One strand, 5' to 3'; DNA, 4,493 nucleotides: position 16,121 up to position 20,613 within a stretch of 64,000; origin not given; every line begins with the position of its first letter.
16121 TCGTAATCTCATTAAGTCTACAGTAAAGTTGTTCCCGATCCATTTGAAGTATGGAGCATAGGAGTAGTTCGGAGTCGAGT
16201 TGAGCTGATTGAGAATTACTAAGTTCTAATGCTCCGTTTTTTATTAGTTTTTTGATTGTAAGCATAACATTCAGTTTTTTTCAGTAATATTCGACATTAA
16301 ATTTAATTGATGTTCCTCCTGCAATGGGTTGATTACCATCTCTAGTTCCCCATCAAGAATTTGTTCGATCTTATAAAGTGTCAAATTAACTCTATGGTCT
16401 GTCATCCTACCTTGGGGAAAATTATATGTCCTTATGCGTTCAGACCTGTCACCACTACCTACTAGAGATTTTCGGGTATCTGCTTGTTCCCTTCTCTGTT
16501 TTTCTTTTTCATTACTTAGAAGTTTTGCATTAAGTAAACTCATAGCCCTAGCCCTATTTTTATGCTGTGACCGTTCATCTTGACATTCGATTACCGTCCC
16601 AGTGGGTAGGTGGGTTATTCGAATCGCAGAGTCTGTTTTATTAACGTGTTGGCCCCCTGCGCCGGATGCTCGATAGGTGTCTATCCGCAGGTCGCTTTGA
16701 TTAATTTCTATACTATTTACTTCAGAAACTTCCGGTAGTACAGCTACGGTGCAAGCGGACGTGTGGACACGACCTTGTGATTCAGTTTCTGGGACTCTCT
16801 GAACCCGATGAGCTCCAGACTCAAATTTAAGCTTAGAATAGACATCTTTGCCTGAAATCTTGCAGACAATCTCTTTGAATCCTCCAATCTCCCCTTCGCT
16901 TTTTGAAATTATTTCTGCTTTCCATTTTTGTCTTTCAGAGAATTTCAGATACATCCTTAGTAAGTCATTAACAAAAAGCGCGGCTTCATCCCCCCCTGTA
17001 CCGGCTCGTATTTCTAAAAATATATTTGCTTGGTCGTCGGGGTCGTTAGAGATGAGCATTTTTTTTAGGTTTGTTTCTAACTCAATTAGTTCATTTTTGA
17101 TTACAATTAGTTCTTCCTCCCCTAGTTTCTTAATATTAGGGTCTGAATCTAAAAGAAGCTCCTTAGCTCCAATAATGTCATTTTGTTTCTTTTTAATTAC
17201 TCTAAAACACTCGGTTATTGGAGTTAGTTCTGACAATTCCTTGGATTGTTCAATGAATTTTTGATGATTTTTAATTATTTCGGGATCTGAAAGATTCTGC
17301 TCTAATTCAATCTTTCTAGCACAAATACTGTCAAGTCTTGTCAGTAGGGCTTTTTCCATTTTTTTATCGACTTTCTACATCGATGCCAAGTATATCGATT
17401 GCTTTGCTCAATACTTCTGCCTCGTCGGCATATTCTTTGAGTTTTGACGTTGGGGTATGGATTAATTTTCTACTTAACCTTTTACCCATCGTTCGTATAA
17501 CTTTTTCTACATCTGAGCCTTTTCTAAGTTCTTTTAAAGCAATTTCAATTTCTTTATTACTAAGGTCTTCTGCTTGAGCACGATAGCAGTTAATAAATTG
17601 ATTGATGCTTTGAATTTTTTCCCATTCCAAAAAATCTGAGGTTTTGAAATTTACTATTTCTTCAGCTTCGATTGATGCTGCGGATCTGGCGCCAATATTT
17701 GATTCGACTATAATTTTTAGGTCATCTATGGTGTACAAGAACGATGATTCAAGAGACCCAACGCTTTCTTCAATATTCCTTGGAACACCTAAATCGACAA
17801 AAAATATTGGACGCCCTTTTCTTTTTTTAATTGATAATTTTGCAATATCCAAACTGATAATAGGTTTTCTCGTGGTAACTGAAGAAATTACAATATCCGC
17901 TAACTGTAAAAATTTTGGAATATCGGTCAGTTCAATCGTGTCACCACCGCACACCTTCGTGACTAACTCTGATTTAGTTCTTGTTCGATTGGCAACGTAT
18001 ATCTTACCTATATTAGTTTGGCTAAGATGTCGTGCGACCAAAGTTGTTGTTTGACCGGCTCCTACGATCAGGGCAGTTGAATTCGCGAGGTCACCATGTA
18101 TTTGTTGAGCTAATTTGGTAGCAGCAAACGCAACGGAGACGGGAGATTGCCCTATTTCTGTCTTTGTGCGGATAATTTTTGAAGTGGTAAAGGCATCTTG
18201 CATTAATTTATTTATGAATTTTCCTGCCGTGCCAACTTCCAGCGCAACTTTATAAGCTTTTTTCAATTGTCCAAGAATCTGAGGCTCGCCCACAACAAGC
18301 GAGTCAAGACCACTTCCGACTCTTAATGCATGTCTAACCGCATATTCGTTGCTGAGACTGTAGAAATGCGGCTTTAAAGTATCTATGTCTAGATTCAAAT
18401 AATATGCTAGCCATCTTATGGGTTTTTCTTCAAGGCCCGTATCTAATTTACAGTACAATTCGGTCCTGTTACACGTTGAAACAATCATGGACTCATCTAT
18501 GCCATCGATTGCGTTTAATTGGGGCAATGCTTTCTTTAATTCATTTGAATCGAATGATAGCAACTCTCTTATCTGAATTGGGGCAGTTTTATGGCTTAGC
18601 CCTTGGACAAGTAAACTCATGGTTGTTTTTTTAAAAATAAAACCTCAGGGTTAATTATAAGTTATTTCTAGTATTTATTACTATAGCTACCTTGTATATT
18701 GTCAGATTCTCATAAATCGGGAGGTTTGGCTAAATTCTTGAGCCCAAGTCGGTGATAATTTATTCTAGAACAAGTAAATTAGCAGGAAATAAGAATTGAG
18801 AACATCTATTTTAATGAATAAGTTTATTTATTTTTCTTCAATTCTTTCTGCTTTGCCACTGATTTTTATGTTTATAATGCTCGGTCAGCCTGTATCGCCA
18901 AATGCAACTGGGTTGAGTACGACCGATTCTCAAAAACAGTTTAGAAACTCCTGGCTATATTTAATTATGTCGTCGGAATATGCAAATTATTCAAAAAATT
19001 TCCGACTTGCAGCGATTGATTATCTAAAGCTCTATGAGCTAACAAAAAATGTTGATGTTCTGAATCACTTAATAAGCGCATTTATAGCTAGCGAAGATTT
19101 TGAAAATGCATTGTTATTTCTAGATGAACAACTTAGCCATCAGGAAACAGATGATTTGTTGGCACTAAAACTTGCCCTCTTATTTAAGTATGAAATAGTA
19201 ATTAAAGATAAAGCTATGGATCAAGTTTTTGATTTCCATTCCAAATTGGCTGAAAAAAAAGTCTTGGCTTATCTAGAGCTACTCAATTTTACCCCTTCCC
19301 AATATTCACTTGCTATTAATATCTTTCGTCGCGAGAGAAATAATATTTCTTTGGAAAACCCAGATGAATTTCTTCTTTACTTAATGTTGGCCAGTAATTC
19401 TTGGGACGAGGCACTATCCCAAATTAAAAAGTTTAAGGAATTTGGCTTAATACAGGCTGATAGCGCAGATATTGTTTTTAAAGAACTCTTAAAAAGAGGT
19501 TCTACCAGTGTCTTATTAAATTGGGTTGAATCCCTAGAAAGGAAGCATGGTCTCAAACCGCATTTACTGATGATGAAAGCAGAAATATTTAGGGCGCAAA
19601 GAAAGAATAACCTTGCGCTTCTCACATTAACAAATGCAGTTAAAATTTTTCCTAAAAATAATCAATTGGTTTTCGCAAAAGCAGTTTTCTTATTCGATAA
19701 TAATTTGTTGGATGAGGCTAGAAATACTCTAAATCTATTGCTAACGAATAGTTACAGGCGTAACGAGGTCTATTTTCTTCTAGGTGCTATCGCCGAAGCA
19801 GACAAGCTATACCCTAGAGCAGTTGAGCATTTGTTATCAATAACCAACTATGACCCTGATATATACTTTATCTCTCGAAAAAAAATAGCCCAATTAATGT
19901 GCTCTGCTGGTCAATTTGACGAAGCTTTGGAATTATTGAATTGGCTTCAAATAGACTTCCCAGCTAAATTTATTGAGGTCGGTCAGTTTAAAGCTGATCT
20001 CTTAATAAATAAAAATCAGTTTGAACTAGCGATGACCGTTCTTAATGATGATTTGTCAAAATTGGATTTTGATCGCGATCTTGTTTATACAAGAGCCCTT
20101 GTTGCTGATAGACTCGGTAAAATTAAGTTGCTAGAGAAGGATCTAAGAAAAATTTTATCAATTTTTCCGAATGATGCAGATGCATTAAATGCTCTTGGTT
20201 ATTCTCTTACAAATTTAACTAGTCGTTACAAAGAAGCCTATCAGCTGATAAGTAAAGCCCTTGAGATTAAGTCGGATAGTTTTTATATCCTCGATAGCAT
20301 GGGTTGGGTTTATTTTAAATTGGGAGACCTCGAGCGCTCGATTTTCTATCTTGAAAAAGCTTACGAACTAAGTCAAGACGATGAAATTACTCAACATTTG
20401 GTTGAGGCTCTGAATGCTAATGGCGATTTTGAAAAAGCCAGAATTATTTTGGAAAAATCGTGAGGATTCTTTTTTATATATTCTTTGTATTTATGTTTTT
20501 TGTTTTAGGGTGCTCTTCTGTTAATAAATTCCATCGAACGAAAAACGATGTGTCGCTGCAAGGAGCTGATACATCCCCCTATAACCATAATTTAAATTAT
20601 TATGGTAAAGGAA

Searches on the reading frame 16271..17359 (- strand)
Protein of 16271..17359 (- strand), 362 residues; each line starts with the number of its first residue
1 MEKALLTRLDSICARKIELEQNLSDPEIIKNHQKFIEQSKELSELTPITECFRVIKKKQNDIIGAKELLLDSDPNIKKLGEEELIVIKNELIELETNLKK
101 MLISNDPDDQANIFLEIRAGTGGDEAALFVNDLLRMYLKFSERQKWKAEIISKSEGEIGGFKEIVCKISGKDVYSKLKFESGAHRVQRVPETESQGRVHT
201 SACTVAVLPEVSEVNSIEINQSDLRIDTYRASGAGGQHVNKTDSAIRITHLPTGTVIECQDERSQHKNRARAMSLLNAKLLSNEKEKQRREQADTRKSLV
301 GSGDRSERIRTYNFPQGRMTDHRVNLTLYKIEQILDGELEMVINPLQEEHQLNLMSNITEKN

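Call 28: search_protein_families(library=pfam, proteins=[window:16271-17359:-], max_evalue=0.00001)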
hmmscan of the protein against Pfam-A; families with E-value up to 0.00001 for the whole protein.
window:16271-17359:- (362 aa): 2 families
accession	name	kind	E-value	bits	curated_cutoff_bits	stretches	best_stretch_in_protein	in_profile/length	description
PF03462.23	PCRF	-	3.4e-69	233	24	1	15-205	4-194/194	PCRF domain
PF00472.26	RF-1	-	9.6e-45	151.7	35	1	215-323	4-116/116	RF-1 domain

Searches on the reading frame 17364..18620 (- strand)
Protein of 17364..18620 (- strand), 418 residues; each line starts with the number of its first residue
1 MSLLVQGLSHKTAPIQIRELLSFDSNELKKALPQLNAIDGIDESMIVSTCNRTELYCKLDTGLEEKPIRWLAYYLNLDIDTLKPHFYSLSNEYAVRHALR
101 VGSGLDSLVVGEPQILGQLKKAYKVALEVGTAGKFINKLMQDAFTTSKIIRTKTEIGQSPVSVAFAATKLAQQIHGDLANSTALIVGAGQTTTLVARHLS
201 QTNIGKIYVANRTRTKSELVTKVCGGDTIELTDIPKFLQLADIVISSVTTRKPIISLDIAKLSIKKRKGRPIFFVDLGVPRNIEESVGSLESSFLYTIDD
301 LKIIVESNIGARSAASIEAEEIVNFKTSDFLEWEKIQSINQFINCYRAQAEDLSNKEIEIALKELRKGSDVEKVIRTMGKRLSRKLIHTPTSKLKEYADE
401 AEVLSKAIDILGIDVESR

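Call 28: search_protein_families(library=pfam, proteins=[window:17364-18620:-], max_evalue=0.00001)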
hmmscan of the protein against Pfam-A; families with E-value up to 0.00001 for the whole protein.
window:17364-18620:- (418 aa): 3 families
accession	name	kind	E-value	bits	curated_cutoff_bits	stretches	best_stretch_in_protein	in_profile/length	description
PF05201.20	GlutR_N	-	6.1e-49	166.1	27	1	7-154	2-151/151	Glutamyl-tRNAGlu reductase, N-terminal domain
PF01488.26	Shikimate_DH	-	3e-36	125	24.3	1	169-303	1-137/138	Shikimate / quinate 5-dehydrogenase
PF00745.25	GlutR_dimer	-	5.6e-18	65.5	22.9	1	318-402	1-85/99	Glutamyl-tRNAGlu reductase, dimerisation domain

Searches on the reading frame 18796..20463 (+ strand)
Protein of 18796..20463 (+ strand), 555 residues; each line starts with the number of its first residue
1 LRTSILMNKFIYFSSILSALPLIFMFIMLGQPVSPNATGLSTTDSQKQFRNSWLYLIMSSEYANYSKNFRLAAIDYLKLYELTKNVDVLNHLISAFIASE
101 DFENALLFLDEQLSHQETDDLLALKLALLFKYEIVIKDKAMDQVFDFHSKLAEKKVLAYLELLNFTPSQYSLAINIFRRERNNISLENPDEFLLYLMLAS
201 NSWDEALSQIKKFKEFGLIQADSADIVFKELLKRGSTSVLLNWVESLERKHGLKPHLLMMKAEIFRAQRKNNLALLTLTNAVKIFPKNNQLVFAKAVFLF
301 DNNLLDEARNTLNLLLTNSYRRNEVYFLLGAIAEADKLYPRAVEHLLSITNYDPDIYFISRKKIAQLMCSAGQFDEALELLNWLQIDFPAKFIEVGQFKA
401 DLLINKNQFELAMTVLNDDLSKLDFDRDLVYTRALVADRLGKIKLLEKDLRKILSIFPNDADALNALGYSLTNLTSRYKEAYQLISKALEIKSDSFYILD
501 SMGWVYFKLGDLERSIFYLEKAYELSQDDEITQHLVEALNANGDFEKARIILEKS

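Call 28: search_protein_families(library=pfam, proteins=[window:18796-20463:+], max_evalue=0.00001)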
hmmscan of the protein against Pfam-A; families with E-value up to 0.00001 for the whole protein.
window:18796-20463:+ (555 aa): 9 families
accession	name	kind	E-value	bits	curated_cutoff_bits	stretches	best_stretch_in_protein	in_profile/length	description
PF14559.12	TPR_19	-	1.4e-16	61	25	0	267-316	3-52/68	Tetratricopeptide repeat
PF13428.12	TPR_14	-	1.9e-16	59.3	23.5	0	428-468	2-42/44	Tetratricopeptide repeat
PF13424.12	TPR_12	-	1e-11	45.3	30.1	0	461-527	3-76/77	Tetratricopeptide repeat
PF13432.12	TPR_16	-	3.1e-11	43.9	32.7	0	260-315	2-57/65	Tetratricopeptide repeat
PF13181.12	TPR_8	-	1.6e-10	40.7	25.7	0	502-528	7-33/34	Tetratricopeptide repeat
PF07719.23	TPR_2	-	1e-09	38.2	27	0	499-528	4-33/34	Tetratricopeptide repeat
PF00515.34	TPR_1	-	7.7e-09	35.4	27.8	0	502-528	7-33/34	Tetratricopeptide repeat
PF13431.12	TPR_17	-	2.6e-08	34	24.4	0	451-481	3-32/34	Tetratricopeptide repeat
PF12895.13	ANAPC3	-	9.2e-07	29.5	27.2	0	452-520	14-80/82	Anaphase-promoting complex, cyclosome, subunit 3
